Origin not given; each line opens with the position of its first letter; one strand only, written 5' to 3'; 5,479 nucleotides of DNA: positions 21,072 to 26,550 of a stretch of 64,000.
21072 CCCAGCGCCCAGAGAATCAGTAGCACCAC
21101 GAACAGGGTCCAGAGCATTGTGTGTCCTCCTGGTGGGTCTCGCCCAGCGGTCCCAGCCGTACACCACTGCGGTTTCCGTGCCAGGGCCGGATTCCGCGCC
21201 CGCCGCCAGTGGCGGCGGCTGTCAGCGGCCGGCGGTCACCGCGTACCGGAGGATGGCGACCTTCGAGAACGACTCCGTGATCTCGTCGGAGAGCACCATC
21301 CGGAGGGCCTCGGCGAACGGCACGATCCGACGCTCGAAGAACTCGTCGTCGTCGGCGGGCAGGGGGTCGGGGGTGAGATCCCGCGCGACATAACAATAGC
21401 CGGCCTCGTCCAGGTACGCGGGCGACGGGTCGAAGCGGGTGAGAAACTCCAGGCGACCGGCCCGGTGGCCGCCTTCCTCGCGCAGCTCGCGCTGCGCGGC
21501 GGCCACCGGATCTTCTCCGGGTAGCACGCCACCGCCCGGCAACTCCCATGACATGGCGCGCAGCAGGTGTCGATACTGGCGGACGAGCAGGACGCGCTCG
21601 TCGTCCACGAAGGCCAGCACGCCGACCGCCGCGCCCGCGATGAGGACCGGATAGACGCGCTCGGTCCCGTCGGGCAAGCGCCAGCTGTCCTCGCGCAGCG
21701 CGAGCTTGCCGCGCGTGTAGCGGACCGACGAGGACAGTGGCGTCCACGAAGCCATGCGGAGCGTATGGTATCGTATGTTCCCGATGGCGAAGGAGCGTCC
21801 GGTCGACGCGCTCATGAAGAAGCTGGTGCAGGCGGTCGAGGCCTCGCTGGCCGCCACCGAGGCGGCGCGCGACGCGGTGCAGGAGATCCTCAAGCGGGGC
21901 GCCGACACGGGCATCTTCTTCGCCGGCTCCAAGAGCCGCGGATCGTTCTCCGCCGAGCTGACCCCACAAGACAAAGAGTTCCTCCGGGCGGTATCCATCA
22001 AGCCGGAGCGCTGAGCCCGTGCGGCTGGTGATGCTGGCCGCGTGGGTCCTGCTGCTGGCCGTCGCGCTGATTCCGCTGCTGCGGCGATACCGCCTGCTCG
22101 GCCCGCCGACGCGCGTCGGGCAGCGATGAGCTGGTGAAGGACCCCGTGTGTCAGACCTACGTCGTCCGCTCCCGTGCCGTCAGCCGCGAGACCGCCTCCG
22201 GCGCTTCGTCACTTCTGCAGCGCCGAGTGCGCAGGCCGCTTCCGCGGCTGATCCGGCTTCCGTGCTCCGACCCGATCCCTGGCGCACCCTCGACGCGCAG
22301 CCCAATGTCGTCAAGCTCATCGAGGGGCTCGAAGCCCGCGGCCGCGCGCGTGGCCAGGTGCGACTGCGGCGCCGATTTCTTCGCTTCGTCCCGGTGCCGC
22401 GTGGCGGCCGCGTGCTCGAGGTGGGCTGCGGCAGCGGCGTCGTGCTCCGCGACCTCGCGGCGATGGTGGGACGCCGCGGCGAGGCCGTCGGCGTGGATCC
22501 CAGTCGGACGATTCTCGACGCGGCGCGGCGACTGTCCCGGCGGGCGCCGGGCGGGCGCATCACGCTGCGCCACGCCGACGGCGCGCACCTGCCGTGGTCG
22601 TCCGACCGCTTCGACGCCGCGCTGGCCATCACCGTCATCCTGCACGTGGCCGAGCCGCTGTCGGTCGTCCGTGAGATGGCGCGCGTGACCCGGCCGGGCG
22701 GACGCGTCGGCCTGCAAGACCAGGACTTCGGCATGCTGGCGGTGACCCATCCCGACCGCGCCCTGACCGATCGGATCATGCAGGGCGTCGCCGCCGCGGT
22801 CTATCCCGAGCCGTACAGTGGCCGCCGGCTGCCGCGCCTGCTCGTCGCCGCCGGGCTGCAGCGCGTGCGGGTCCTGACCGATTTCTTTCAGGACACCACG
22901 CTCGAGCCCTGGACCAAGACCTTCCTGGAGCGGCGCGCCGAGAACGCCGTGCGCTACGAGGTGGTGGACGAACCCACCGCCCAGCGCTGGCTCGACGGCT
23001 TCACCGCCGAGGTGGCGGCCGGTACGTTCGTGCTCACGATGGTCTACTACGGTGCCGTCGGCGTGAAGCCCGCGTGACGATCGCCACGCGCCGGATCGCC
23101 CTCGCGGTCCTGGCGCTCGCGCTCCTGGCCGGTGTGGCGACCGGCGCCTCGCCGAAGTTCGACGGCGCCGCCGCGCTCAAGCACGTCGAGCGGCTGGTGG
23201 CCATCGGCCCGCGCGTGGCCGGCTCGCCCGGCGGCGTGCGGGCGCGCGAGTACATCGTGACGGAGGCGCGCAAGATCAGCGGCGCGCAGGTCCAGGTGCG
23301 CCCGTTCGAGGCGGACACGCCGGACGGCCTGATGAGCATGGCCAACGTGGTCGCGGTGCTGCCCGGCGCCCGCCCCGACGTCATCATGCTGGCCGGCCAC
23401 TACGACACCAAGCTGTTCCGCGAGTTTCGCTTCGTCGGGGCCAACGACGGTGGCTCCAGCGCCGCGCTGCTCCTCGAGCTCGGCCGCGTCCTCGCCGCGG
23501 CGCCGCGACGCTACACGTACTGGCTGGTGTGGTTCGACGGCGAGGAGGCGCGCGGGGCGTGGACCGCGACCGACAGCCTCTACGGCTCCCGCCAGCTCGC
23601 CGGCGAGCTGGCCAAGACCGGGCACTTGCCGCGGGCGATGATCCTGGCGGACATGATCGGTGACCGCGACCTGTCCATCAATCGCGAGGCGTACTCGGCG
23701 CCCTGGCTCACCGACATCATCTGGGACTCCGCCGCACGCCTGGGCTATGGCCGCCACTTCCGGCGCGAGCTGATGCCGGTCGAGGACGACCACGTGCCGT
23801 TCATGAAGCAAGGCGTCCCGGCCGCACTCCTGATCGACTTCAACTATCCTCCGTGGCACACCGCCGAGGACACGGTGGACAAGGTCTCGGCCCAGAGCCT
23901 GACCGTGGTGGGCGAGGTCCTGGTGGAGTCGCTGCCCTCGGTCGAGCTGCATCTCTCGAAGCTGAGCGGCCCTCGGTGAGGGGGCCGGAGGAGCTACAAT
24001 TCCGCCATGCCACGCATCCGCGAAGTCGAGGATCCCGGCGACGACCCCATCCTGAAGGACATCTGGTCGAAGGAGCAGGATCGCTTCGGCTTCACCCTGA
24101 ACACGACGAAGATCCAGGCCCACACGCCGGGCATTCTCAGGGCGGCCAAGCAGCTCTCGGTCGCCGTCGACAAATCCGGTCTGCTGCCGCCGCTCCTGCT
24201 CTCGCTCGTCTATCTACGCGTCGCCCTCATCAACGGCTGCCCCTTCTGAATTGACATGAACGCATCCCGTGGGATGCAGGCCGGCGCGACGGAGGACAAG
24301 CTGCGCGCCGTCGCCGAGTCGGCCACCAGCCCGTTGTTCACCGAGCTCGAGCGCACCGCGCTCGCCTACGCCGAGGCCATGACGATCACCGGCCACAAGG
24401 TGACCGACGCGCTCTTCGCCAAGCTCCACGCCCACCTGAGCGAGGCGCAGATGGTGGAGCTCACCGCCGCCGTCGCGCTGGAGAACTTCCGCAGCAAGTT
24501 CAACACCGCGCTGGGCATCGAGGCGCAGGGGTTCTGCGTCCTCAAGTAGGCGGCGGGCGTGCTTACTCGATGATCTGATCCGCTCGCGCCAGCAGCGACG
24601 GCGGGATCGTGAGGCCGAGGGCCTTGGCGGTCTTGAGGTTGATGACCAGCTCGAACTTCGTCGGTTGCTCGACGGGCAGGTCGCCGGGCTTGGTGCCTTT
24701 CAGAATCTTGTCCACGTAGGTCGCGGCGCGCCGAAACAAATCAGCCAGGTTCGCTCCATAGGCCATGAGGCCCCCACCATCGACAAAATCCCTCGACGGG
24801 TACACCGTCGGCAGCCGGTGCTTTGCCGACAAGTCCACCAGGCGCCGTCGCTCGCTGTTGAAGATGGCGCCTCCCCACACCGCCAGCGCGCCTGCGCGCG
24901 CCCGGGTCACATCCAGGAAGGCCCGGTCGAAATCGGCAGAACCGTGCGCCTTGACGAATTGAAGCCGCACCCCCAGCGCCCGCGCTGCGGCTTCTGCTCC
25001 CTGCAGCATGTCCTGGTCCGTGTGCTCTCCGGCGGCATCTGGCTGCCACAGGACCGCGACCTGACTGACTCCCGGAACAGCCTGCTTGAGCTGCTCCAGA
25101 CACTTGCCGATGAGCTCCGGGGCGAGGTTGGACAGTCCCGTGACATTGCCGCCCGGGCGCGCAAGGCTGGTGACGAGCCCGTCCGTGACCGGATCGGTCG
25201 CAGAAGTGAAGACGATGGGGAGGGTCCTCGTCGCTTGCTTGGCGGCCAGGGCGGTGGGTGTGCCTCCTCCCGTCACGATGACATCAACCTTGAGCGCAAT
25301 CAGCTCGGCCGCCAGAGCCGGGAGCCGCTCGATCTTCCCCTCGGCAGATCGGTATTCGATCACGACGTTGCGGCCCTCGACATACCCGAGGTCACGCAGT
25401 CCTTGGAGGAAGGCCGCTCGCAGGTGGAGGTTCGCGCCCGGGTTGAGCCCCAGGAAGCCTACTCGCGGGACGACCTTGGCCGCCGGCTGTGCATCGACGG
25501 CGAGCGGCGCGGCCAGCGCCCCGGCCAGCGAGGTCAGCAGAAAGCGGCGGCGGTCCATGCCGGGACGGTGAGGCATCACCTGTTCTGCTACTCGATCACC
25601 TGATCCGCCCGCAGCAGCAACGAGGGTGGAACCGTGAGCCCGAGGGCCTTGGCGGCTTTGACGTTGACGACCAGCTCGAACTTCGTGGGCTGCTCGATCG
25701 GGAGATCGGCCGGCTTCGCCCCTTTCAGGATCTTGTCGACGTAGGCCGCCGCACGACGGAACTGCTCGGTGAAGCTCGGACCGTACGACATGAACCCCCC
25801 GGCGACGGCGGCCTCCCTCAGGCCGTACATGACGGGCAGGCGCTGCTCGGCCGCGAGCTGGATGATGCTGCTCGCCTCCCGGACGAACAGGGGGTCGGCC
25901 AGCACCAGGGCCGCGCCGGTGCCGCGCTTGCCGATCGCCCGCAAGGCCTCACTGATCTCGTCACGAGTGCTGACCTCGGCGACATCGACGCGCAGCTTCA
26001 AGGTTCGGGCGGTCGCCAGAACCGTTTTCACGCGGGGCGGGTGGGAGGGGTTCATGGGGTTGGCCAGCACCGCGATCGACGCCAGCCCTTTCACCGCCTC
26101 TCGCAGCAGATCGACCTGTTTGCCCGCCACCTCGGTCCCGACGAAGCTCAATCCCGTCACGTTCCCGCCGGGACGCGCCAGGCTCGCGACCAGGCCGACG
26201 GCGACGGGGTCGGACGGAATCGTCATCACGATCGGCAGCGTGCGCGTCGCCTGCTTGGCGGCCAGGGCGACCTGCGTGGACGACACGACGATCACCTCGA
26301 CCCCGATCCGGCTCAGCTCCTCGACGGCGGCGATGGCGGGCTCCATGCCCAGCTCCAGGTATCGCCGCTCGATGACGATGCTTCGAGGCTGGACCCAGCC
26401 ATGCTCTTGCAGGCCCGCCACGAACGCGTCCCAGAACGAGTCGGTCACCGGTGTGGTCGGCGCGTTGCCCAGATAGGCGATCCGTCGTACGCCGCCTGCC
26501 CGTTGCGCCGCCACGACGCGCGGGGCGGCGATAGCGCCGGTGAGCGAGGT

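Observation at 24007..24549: In-frame UGA on the second Cys of the CxxC motif of an AhpD/CMD-family gene, with a hairpin 13 nt downstream: candidate selenoprotein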

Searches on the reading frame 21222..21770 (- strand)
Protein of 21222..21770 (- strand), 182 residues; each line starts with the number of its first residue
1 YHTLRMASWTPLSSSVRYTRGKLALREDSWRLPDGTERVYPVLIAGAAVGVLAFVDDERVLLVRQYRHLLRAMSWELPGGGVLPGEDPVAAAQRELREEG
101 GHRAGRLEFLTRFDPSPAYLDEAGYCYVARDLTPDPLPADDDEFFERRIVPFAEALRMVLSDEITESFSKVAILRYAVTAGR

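Call 68: search_protein_families(library=pfam, proteins=[window:21222-21770:-], max_evalue=0.001)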
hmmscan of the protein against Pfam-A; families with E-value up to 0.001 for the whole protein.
window:21222-21770:- (182 aa): 1 family
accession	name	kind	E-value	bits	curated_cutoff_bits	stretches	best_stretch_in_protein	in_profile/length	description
PF00293.34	NUDIX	-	1.5e-21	77.2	21.1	1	47-156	4-119/134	NUDIX domain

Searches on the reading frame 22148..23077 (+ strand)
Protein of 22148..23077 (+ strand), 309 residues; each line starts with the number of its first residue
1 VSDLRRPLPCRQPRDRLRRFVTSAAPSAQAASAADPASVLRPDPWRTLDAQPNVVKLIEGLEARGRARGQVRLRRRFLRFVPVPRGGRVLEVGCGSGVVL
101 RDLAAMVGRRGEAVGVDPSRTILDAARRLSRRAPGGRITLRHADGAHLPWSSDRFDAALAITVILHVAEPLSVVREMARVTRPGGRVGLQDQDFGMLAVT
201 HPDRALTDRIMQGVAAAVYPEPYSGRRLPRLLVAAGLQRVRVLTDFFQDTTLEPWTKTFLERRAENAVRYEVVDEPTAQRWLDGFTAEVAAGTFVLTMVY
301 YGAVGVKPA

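Call 68: search_protein_families(library=pfam, proteins=[window:22148-23077:+], max_evalue=0.001)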
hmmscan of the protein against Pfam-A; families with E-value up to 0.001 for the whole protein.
window:22148-23077:+ (309 aa): 9 families
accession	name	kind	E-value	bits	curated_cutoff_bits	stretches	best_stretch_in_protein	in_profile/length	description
PF08241.18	Methyltransf_11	-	6.9e-20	71.9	21.2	1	90-187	1-93/95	Methyltransferase domain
PF13649.12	Methyltransf_25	-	1.1e-19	71.3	27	1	89-185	1-97/97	Methyltransferase domain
PF13847.12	Methyltransf_31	-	7.4e-17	61.8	27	1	86-193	4-113/145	Methyltransferase domain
PF08242.18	Methyltransf_12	-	2.2e-15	57.6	30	1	90-187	1-98/98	Methyltransferase domain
PF13489.12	Methyltransf_23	-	1e-13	51.8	27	1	70-238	6-160/164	Methyltransferase domain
PF01209.24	Ubie_methyltran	-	8.7e-11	42.1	20.1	1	78-187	40-149/233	ubiE/COQ5 methyltransferase family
PF01135.25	PCMT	-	1.9e-08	34.8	20.3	1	76-147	64-135/210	Protein-L-isoaspartate(D-aspartate) O-methyltransferase (PCMT)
PF07021.18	MetW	-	0.00013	22.1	21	1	83-182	11-103/193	Methionine biosynthesis protein MetW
PF08003.17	Methyltransf_9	-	0.00032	20.2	23.8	1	76-189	106-217/315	Protein of unknown function (DUF1698)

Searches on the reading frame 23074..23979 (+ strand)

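Call 68: search_protein_families(library=pfam, proteins=[window:23074-23979:+], max_evalue=0.001)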
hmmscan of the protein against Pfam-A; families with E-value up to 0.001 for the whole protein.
window:23074-23979:+ (301 aa): 1 family
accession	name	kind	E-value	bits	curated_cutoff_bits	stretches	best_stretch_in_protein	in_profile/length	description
PF04389.22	Peptidase_M28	-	1e-30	107.4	21.3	1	91-285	1-191/193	Peptidase family M28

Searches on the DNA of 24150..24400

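Call 43: search_rna_families(source=window, start=24150, end=24400, threshold=evalue, max_evalue=10)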
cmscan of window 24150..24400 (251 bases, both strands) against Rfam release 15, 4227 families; matches with E-value up to 10: 3.
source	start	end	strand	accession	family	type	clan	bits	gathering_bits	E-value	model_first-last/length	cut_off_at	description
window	24152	24234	-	RF02927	Actino-ugpB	Gene; sRNA;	-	18.5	42.5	0.32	1-61/61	no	Actino-ugpB RNA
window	24266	24337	+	RF03372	mir-5918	Gene; miRNA;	-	17.2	69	1.1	1-85/85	no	mir-5918 microRNA precursor family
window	24259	24350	+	RF03038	nhaA-II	Cis-reg;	-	15.3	70.4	4.8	1-84/84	no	nhaA-II RNA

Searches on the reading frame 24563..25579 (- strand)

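Call 68: search_protein_families(library=pfam, proteins=[window:24563-25579:-], max_evalue=0.001)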
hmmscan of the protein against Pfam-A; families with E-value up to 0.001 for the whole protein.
window:24563-25579:- (338 aa): 2 families
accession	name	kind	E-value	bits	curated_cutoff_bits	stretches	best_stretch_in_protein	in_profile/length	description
PF04392.18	ABC_sub_bind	-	9.1e-49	166.7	25.9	1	53-336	16-292/293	ABC transporter substrate binding protein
PF13458.12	Peripla_BP_6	-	2.6e-07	31.1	31.7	1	53-236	21-198/343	Periplasmic binding protein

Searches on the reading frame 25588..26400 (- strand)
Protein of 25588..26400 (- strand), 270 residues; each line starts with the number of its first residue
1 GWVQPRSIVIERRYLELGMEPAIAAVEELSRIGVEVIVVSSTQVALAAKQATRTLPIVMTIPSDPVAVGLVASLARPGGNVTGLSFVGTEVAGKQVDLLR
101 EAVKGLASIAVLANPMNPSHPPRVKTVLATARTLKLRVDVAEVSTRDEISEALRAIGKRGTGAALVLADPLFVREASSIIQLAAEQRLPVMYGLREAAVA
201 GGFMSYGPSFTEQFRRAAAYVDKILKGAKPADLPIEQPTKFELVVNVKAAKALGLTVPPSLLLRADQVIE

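Call 68: search_protein_families(library=pfam, proteins=[window:25588-26400:-], max_evalue=0.001)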
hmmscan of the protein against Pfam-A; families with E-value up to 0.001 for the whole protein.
window:25588-26400:- (270 aa): 1 family
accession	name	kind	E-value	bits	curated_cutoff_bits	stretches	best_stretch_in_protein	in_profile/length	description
PF04392.18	ABC_sub_bind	-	1.6e-40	139.6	25.9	1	24-269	51-293/293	ABC transporter substrate binding protein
